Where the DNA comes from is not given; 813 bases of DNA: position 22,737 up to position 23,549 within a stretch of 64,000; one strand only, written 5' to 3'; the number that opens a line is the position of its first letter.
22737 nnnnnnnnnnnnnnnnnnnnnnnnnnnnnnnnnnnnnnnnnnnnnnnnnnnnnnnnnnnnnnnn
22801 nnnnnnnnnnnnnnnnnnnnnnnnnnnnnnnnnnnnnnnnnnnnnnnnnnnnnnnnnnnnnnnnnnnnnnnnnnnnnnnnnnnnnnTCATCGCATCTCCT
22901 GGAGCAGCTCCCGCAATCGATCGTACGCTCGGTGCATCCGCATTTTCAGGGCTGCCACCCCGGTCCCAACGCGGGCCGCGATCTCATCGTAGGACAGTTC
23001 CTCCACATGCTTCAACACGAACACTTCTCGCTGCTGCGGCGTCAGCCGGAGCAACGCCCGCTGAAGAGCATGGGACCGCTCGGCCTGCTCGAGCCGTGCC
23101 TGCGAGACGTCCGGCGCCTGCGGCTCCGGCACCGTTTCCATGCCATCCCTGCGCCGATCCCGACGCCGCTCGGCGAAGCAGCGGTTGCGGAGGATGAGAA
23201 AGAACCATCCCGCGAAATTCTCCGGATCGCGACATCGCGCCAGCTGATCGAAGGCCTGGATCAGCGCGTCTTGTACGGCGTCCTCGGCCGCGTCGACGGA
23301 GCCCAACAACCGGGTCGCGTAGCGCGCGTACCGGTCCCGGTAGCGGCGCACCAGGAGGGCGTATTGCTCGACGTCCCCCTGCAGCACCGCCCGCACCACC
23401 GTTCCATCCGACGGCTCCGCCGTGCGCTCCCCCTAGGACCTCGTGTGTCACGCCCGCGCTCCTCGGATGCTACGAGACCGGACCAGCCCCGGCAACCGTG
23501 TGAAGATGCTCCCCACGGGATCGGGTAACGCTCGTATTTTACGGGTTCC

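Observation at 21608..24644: ECF sigma module whose anti-sigma and a divergent barrel-like protein share a paralogous CBM48/E-set-like domain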

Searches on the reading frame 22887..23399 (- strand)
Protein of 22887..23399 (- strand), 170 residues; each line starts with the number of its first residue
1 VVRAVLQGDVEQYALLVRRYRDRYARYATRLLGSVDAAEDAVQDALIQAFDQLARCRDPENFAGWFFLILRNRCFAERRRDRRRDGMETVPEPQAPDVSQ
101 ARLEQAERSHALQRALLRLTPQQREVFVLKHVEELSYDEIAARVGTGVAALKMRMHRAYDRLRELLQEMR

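Call 3: search_protein_families(library=pfam, proteins=[window:22887-23399:-], max_evalue=1)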
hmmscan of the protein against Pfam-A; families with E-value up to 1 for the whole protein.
window:22887-23399:- (170 aa): 7 families
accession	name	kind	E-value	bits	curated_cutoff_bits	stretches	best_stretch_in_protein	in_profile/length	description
PF08281.18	Sigma70_r4_2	-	8e-16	57.9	25.7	1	110-162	2-54/54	Sigma-70, region 4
PF04542.20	Sigma70_r2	-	1.3e-12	47.7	24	1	16-84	1-71/71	Sigma-70 region 2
PF04545.22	Sigma70_r4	-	1.8e-09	37.4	24.1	1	115-164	1-50/50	Sigma-70, region 4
PF07638.17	Sigma70_ECF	-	0.00057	20.3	21.1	1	2-162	8-179/185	ECF sigma factor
PF18982.5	JetA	-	0.0058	15.7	26.2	1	18-134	259-375/434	Wadjet protein JetA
PF22029.2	PhyR_sigma2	-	0.0086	16.5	27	1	26-67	10-51/55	Sigma2 domain of PhyR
PF19854.4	DUF6329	-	0.15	12.2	26.8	0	8-28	14-30/39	Family of unknown function (DUF6329)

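Call 6: search_protein_families(library=ncbifam, proteins=[window:22887-23399:-], max_evalue=1)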
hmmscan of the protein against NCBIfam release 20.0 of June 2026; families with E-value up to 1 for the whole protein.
window:22887-23399:- (170 aa): 98 families (the best 25 are shown)
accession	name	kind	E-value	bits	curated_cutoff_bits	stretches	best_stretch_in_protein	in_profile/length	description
NF058625.1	sigma_PG0214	equivalog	3.4e-28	98.5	130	1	11-169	4-164/170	GFO_1088 family ECF-type sigma factor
TIGR02983.1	SigE-fam_strep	subfamily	2.9e-27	95.6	141.55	1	9-169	4-161/162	SigE family RNA polymerase sigma factor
TIGR02985.1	Sig70_bacteroi1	subfamily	1.1e-25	90.7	126.4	1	12-166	2-162/162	RNA polymerase sigma-70 factor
TIGR02937.1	sigma70-ECF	superfamily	7.4e-25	87.5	42.9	1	14-166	4-165/165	sigma-70 family RNA polymerase sigma factor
NF007222.0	PRK09640.1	equivalog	2.2e-24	86.1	194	1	9-168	24-184/188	RNA polymerase sigma factor SigX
NF009166.1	PRK12513.1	equivalog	6.2e-24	84.8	206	1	6-169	17-189/193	RNA polymerase sigma factor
NF008888.0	PRK11922.1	equivalog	6.8e-24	84.8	204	1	2-168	21-198/231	RNA polymerase sigma factor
NF009190.0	PRK12538.1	equivalog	4.7e-23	82.1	303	1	8-167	60-220/233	RNA polymerase sigma factor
NF004113.0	PRK05602.1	equivalog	8e-23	81.1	208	1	2-168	36-203/211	RNA polymerase sigma factor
TIGR02989.1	Sig-70_gvs1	subfamily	6.8e-22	78.1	124.55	1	12-164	2-156/158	RNA polymerase sigma-70 factor, Rhodopirellula/Verrucomicrobium family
NF007223.0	PRK09641.1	equivalog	8.4e-22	77.9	209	1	2-168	9-186/187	RNA polymerase sigma factor SigW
NF007225.0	PRK09643.1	equivalog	1.6e-21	76.9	190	1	3-169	19-185/204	RNA polymerase sigma factor SigM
NF009176.0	PRK12524.1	equivalog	1.4e-20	74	264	1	7-166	22-184/196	RNA polymerase sigma factor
TIGR02948.1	SigW_bacill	equivalog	2.8e-20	73.2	243.1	1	2-168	9-186/187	RNA polymerase sigma factor SigW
NF007229.0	PRK09647.1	equivalog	5.6e-20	71.6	265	1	14-168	47-204/220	RNA polymerase sigma factor SigE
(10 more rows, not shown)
